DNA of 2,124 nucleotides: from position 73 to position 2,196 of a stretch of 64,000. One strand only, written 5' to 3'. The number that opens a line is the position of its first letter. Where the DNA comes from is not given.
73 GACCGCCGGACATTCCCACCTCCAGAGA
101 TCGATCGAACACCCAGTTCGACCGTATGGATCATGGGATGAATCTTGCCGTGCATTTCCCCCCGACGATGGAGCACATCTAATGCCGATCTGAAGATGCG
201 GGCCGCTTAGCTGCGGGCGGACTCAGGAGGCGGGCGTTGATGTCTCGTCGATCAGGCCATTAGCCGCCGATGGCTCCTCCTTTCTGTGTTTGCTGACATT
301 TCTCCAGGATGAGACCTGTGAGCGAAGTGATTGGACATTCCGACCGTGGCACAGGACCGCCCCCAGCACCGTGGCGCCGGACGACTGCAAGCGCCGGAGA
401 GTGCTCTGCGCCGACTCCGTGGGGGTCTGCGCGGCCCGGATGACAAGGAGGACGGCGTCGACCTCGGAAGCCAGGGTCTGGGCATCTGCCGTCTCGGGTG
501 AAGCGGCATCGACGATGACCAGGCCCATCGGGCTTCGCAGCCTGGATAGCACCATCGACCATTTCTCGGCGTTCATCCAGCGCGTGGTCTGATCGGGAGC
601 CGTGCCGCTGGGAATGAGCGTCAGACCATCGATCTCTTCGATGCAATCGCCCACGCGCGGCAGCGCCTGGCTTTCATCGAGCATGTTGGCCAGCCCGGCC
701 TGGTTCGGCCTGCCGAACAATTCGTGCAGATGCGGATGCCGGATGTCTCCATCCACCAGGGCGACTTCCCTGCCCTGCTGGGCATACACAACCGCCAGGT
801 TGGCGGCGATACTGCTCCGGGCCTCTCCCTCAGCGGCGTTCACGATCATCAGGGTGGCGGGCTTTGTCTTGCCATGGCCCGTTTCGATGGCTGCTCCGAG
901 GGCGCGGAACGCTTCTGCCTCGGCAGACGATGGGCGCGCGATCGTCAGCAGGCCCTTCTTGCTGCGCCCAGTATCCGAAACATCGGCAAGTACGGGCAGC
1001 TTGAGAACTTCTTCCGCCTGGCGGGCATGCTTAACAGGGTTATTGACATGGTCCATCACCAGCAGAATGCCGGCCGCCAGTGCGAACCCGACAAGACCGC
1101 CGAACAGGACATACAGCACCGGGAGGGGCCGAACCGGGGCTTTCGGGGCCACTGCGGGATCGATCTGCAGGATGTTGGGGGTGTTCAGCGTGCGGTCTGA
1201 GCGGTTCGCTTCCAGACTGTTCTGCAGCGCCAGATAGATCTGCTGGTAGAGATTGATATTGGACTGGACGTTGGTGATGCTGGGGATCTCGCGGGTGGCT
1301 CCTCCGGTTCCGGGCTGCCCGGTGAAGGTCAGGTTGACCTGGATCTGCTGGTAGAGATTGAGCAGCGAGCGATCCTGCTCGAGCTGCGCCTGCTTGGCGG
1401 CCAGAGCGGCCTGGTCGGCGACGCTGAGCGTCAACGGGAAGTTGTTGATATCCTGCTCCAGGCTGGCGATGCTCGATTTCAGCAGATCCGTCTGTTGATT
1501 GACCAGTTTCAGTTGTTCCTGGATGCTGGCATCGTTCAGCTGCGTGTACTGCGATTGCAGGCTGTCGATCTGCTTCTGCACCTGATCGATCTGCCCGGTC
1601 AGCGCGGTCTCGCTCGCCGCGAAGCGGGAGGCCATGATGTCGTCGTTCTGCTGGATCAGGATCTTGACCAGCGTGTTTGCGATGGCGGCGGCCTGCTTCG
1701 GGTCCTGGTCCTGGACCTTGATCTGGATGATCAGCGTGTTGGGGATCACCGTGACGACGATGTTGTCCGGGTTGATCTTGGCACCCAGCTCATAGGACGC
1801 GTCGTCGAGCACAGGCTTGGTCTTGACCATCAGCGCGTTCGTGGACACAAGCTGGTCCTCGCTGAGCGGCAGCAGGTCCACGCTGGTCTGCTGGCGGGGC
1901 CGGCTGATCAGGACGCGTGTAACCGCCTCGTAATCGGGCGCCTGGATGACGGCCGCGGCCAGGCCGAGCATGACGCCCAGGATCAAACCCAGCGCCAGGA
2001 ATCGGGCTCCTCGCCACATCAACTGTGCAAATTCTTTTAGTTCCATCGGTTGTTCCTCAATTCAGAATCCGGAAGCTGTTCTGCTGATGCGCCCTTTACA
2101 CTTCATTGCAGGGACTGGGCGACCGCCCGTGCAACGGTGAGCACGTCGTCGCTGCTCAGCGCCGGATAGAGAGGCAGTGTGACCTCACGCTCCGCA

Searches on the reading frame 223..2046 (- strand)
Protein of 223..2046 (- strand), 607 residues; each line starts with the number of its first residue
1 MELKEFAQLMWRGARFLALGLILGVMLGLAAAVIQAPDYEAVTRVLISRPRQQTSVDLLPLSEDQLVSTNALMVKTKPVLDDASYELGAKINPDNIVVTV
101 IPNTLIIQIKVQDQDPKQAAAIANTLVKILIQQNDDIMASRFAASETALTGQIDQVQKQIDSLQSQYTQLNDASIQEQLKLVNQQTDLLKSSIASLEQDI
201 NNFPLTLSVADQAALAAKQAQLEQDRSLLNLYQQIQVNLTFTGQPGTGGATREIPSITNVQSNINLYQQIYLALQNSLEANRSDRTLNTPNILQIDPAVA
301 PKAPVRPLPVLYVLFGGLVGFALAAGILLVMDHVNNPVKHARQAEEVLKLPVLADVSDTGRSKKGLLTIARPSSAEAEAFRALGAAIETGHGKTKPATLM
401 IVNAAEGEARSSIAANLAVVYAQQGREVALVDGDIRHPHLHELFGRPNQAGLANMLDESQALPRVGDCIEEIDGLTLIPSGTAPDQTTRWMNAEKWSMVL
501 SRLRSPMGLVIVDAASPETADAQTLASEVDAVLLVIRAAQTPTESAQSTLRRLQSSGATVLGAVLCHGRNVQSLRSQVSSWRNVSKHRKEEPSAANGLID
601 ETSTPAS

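Call 14: search_protein_families(library=pfam, proteins=[window:223-2046:-], max_evalue=0.00001)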
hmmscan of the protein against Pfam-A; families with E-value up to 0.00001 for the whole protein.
window:223-2046:- (607 aa): 1 family
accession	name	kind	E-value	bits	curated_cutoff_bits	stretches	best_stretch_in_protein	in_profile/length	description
PF13807.11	GNVR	-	2e-07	31.3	27.7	1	259-330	8-79/82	G-rich domain on putative tyrosine kinase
